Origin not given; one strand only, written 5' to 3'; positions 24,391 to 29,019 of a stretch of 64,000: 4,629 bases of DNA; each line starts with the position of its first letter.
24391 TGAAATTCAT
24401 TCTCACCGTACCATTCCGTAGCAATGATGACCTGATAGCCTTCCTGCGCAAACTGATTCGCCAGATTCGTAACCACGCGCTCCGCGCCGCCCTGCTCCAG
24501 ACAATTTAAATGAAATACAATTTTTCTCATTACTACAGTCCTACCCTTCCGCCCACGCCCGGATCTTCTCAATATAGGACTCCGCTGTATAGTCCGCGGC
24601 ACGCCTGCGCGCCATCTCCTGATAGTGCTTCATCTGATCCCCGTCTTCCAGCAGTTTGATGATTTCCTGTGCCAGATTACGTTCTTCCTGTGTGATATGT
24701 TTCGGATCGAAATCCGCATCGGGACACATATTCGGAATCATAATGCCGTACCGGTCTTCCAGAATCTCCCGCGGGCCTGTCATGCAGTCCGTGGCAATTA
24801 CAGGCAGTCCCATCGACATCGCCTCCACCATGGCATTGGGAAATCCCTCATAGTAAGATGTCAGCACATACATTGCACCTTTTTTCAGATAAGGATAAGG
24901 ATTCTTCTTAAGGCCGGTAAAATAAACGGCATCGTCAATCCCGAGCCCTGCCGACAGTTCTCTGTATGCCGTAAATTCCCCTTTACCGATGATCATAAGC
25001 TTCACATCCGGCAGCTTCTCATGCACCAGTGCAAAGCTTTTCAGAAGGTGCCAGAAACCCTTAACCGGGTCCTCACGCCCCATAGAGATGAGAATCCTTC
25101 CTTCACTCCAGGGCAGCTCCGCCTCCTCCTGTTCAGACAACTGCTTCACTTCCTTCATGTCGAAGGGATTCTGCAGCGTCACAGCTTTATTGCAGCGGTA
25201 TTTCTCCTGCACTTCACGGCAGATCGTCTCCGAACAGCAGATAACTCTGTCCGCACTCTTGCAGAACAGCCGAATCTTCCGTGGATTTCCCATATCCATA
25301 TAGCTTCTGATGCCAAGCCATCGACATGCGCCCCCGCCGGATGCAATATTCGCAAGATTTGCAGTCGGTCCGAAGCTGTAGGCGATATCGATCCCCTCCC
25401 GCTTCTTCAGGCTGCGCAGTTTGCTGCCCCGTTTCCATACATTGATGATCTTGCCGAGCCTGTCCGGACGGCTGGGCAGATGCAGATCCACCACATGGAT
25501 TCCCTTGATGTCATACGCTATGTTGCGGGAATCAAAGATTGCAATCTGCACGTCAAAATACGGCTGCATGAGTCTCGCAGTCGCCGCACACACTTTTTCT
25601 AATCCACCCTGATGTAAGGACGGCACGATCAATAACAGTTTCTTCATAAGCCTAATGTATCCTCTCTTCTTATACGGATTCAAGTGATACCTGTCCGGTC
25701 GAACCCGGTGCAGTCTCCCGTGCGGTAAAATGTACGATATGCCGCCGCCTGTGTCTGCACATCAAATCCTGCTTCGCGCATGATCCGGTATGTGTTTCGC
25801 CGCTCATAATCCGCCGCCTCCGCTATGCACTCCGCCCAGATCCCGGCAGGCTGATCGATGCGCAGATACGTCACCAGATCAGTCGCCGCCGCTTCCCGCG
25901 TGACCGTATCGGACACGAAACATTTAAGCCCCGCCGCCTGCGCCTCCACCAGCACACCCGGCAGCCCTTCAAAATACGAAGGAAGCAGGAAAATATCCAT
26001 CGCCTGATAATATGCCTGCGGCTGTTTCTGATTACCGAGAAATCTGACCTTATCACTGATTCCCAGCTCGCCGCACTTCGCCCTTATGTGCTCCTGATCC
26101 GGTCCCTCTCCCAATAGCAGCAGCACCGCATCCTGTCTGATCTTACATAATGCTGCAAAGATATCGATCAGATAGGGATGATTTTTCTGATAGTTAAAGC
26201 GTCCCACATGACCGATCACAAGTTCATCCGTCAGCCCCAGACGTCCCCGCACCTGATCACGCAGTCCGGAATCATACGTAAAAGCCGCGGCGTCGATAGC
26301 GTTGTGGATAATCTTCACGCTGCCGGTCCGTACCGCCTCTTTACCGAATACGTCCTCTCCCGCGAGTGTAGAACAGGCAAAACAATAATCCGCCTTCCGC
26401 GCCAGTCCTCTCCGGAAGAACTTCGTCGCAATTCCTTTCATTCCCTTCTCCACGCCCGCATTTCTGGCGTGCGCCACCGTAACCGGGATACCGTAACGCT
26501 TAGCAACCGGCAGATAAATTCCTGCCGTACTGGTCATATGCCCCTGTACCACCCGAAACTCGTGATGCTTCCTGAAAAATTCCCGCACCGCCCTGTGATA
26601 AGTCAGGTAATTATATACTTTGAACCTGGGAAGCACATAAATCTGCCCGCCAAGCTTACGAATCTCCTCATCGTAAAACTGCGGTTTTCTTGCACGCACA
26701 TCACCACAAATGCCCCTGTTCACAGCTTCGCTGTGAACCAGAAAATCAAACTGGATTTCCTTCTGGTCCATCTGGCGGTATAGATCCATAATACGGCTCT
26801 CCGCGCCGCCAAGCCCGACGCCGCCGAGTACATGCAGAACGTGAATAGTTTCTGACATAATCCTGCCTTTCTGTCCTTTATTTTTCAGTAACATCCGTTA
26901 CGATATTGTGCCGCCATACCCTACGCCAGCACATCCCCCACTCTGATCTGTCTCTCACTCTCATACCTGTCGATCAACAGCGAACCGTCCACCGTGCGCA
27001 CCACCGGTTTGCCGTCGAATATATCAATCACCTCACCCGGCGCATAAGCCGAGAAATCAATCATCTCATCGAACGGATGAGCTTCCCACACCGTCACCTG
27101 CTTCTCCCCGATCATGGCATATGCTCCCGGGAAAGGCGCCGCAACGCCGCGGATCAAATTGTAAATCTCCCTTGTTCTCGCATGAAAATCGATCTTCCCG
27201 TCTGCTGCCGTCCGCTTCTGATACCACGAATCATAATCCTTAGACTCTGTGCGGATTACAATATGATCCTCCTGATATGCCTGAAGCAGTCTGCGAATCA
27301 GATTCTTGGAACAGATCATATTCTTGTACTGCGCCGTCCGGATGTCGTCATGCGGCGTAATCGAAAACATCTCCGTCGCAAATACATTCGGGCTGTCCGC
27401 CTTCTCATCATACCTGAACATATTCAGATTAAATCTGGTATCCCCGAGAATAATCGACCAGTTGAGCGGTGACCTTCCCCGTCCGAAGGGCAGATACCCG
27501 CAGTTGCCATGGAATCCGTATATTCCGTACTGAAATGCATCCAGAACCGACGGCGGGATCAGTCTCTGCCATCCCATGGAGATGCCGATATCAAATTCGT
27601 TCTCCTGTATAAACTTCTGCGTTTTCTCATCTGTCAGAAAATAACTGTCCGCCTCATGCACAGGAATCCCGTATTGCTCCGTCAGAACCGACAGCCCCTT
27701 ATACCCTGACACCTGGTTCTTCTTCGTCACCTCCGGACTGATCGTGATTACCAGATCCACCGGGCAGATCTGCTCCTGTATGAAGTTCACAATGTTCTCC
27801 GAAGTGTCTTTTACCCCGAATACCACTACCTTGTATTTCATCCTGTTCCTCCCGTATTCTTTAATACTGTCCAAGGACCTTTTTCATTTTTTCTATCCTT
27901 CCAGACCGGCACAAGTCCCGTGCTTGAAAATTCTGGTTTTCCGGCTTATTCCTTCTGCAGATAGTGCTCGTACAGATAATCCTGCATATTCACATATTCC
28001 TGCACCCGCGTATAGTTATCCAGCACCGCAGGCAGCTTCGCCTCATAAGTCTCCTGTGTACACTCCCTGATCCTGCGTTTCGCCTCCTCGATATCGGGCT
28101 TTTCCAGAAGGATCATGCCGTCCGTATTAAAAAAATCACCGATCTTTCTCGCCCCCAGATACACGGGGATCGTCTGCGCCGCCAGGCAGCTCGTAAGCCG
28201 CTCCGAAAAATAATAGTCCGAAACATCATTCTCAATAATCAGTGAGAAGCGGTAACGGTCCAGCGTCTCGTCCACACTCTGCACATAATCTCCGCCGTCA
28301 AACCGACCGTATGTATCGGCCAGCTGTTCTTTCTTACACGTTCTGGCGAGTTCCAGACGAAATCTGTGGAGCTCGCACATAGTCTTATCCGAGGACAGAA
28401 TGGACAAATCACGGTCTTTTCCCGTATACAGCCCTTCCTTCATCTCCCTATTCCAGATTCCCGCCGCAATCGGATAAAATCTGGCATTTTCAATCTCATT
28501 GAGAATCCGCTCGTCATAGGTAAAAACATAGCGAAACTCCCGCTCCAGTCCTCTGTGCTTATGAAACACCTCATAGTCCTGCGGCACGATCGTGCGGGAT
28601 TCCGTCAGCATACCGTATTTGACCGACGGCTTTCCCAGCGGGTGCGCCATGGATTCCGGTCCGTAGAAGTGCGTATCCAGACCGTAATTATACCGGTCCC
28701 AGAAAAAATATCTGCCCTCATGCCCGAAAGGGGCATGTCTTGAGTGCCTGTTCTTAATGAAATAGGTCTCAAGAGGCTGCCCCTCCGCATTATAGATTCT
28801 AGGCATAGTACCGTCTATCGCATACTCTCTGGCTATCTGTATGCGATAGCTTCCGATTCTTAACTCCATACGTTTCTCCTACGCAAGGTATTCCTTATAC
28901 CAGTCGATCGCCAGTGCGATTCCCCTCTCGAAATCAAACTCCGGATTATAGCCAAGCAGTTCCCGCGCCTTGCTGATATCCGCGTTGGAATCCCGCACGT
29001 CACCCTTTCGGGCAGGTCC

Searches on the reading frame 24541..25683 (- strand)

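Call 16: search_protein_families(library=pfam, proteins=[window:24541-25683:-], max_evalue=0.000001)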
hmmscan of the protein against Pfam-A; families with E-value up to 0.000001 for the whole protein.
window:24541-25683:- (380 aa): 4 families
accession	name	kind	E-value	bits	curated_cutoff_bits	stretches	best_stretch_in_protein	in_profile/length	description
PF13692.12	Glyco_trans_1_4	-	8.2e-28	97.9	27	1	196-324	2-128/142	Glycosyl transferases group 1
PF00534.26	Glycos_transf_1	-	9.9e-28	97.2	26.4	1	189-360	8-171/172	Glycosyl transferases group 1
PF13439.12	Glyco_transf_4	-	2.3e-07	31.4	28.5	0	26-176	2-168/170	Glycosyltransferase Family 4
PF20706.3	GT4-conflict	-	2.8e-07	30.3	26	1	138-362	141-372/385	Family 4 Glycosyltransferase in conflict systems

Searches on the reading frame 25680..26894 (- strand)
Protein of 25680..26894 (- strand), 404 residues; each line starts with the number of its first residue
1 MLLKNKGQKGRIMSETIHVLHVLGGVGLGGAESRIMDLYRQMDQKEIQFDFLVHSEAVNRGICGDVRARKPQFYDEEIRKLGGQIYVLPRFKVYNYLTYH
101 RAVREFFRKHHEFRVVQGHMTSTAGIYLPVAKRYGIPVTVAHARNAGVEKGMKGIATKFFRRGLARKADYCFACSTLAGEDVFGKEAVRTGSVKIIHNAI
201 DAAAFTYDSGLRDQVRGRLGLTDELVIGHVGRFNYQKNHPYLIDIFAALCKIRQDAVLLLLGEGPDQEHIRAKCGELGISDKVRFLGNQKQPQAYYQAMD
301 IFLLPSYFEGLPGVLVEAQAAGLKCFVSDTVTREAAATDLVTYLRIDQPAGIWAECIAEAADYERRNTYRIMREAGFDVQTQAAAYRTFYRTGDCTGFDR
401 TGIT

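Call 16: search_protein_families(library=pfam, proteins=[window:25680-26894:-], max_evalue=0.000001)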
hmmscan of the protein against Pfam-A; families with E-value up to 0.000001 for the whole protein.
window:25680-26894:- (404 aa): 4 families
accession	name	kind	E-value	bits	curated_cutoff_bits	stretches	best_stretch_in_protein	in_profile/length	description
PF00534.26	Glycos_transf_1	-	8e-26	91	26.4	1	219-349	9-143/172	Glycosyl transferases group 1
PF13692.12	Glyco_trans_1_4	-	5.6e-24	85.5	27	1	226-336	3-115/142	Glycosyl transferases group 1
PF13439.12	Glyco_transf_4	-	1e-10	42.3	28.5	1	29-202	2-168/170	Glycosyltransferase Family 4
PF13579.12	Glyco_trans_4_4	-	1.3e-09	39.1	29.7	1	29-198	1-157/158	Glycosyl transferase 4-like domain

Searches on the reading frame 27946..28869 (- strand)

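Call 6: search_protein_families(library=pfam, proteins=[window:27946-28869:-], max_evalue=0.001)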
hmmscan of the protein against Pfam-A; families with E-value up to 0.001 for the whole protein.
window:27946-28869:- (307 aa): 1 family
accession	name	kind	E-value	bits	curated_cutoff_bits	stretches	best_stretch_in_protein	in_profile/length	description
PF00852.26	Glyco_transf_10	-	3.5e-07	30.5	23.9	1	165-242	15-96/182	Glycosyltransferase family 10 (fucosyltransferase) C-term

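Call 15: search_protein_families(library=ncbifam, proteins=[window:27946-28869:-], max_evalue=1e-10)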
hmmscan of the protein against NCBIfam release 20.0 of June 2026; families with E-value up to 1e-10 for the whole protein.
window:27946-28869:- (307 aa): 0 families
